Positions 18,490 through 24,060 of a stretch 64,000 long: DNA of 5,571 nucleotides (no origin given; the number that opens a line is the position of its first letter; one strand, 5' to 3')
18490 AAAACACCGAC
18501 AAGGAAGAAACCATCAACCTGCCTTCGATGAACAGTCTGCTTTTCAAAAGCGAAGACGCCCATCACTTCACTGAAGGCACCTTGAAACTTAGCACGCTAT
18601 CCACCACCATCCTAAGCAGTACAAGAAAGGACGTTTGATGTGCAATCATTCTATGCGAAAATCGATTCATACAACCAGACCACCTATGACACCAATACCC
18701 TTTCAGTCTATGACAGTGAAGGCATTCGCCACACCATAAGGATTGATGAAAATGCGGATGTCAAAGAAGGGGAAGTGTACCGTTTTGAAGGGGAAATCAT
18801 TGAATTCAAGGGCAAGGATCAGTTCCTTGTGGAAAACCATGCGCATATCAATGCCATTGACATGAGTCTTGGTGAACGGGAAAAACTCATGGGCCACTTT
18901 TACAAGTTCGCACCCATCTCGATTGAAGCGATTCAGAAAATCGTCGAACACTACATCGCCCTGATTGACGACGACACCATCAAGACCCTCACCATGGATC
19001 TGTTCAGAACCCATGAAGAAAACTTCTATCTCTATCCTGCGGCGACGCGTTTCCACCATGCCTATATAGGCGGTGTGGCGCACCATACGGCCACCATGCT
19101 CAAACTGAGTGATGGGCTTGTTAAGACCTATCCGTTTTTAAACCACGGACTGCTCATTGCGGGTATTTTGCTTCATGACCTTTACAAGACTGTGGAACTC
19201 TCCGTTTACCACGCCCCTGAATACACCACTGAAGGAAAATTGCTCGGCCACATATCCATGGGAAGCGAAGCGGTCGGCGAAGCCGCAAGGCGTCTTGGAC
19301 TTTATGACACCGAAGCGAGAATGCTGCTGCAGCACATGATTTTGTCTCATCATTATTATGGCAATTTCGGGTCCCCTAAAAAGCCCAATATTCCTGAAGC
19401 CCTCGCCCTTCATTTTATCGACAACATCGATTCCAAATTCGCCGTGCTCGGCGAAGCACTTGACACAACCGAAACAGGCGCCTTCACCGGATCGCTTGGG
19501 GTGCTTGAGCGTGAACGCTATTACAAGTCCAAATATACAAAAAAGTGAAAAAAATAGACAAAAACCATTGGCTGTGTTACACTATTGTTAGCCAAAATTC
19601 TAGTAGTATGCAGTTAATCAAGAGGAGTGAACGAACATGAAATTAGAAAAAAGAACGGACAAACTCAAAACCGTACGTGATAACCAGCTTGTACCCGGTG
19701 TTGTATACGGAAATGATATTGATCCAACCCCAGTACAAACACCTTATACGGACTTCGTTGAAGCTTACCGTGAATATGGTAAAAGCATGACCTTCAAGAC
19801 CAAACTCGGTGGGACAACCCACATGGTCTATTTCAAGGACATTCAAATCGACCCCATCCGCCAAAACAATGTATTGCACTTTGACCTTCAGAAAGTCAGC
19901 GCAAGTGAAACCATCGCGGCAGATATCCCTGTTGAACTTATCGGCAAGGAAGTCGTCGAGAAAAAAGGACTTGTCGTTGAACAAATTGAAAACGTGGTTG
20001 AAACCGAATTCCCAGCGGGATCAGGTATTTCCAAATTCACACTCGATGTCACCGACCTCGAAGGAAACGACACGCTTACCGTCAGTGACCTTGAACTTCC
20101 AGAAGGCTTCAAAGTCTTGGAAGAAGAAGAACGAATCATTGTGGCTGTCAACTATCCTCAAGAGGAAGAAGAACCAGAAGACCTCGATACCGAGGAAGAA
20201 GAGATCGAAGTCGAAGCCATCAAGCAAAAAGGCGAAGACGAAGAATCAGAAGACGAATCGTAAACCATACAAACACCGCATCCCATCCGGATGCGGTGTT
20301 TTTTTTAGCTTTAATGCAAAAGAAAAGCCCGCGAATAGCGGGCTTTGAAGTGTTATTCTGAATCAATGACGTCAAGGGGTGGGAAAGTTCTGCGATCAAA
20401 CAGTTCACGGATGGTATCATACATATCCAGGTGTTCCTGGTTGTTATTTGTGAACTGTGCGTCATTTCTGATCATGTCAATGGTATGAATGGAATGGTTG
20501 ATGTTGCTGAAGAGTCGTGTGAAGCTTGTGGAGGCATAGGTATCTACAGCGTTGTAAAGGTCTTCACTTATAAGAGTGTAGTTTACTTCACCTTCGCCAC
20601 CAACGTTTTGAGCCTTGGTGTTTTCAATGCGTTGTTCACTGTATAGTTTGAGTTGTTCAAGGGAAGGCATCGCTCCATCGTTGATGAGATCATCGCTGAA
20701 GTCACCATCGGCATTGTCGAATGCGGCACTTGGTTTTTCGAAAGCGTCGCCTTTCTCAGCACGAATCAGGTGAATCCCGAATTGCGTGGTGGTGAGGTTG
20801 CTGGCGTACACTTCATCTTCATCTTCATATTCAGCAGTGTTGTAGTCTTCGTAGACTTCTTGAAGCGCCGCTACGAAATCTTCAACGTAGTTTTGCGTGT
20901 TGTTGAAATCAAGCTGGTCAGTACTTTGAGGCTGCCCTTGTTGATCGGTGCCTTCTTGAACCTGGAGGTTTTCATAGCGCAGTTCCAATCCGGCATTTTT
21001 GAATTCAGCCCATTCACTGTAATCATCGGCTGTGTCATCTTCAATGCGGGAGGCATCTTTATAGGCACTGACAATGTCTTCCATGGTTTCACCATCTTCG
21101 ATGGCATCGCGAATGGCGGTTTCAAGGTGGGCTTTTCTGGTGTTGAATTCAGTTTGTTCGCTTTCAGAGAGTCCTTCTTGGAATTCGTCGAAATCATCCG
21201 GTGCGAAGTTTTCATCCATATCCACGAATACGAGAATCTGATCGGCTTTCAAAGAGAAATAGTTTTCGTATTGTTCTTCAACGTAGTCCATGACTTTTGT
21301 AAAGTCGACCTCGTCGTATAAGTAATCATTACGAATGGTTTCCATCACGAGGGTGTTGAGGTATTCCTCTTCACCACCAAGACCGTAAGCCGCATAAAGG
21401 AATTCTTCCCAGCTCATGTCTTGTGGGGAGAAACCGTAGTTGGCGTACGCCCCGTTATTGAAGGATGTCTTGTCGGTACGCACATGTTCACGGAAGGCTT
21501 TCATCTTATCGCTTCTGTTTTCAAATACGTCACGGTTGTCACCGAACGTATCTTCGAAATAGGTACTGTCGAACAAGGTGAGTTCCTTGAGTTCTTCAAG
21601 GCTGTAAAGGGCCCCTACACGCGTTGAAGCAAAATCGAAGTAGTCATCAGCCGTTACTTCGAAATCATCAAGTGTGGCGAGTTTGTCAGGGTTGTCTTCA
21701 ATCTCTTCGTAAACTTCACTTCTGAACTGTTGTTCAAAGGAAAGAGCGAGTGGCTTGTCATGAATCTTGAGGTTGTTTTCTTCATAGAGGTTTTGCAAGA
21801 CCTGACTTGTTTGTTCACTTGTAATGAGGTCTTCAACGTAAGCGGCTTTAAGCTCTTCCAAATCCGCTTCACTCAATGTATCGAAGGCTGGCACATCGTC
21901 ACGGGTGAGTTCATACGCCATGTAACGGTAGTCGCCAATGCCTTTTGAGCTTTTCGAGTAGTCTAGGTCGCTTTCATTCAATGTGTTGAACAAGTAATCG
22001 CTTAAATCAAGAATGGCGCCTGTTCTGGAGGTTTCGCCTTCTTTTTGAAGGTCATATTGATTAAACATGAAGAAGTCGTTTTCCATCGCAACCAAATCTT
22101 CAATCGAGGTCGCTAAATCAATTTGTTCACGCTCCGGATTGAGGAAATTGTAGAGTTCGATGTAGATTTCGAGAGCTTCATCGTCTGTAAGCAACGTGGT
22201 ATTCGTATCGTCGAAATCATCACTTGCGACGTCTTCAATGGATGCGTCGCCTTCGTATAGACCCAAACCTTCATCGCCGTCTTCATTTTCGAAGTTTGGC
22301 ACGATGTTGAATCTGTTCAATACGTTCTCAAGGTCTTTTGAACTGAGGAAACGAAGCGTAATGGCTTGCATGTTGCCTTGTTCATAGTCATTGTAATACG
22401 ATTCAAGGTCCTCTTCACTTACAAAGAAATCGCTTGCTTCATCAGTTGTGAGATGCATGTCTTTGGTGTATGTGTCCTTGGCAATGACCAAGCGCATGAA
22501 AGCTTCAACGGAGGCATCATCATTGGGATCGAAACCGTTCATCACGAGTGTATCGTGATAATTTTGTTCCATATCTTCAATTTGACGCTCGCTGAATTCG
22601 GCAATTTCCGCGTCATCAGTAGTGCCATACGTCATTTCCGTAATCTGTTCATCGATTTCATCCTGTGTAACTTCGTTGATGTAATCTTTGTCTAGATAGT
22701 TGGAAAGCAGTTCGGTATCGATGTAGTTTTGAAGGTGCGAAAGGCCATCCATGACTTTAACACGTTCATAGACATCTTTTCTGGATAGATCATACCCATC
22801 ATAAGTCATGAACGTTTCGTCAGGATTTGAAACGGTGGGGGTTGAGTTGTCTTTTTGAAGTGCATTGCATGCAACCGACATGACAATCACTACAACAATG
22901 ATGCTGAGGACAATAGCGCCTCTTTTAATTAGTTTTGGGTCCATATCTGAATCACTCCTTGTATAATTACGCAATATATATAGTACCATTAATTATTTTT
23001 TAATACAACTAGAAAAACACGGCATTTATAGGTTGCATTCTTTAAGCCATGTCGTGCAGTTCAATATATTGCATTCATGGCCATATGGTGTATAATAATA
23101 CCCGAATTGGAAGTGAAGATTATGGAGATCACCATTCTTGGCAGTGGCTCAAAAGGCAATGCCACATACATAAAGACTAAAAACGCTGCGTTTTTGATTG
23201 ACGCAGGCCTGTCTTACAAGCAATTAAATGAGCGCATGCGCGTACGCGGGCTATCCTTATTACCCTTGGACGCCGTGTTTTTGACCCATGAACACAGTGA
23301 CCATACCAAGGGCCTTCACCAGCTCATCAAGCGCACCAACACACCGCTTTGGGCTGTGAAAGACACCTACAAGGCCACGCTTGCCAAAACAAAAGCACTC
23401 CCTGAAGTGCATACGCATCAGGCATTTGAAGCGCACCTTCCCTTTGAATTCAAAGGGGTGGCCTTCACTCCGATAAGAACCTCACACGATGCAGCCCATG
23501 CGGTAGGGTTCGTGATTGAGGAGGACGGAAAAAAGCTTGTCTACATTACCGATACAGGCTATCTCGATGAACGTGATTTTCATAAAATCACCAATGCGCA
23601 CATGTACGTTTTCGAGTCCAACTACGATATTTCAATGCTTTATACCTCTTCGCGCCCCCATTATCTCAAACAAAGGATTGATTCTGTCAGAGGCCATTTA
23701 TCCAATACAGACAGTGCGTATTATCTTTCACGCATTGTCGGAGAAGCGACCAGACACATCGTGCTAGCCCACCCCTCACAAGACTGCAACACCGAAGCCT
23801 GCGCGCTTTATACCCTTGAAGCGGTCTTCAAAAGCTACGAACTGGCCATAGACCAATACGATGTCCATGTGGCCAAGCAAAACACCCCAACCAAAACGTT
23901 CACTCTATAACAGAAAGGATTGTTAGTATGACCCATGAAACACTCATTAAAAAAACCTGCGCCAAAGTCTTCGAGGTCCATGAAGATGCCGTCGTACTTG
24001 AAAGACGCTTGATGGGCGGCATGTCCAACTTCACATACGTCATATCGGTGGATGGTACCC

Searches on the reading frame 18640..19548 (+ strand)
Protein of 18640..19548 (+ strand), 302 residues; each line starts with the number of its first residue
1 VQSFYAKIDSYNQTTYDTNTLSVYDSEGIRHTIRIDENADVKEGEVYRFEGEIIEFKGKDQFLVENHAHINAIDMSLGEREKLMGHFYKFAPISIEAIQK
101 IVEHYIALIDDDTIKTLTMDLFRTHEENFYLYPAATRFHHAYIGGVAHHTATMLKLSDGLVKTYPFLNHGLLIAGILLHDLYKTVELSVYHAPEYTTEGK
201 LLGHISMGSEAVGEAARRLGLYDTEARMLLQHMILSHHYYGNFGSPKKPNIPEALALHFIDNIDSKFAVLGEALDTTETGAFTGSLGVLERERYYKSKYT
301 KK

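Call 29: search_protein_families(library=pfam, proteins=[window:18640-19548:+], max_evalue=0.00001)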
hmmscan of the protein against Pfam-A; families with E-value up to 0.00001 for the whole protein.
window:18640-19548:+ (302 aa): 1 family
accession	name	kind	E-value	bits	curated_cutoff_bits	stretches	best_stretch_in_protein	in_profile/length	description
PF01966.28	HD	-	4.8e-07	30.5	22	1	146-264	1-114/116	HD domain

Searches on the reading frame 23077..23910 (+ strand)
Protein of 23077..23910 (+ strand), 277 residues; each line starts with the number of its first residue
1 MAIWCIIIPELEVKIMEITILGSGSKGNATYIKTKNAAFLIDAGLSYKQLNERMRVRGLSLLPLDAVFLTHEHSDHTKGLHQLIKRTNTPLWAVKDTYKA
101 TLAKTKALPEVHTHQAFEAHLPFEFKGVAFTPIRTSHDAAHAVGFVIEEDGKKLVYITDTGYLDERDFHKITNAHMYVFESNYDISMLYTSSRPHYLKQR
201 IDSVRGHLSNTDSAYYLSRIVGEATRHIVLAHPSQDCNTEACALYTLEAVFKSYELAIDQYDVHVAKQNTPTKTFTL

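Call 29: search_protein_families(library=pfam, proteins=[window:23077-23910:+], max_evalue=0.00001)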
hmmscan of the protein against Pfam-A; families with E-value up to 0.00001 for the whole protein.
window:23077-23910:+ (277 aa): 2 families
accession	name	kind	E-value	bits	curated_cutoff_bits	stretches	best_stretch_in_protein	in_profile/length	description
PF12706.13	Lactamase_B_2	-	6.4e-23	81.8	27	1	39-183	3-166/200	Beta-lactamase superfamily domain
PF00753.33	Lactamase_B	-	1.6e-17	64.5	22.7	1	26-168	5-158/196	Metallo-beta-lactamase superfamily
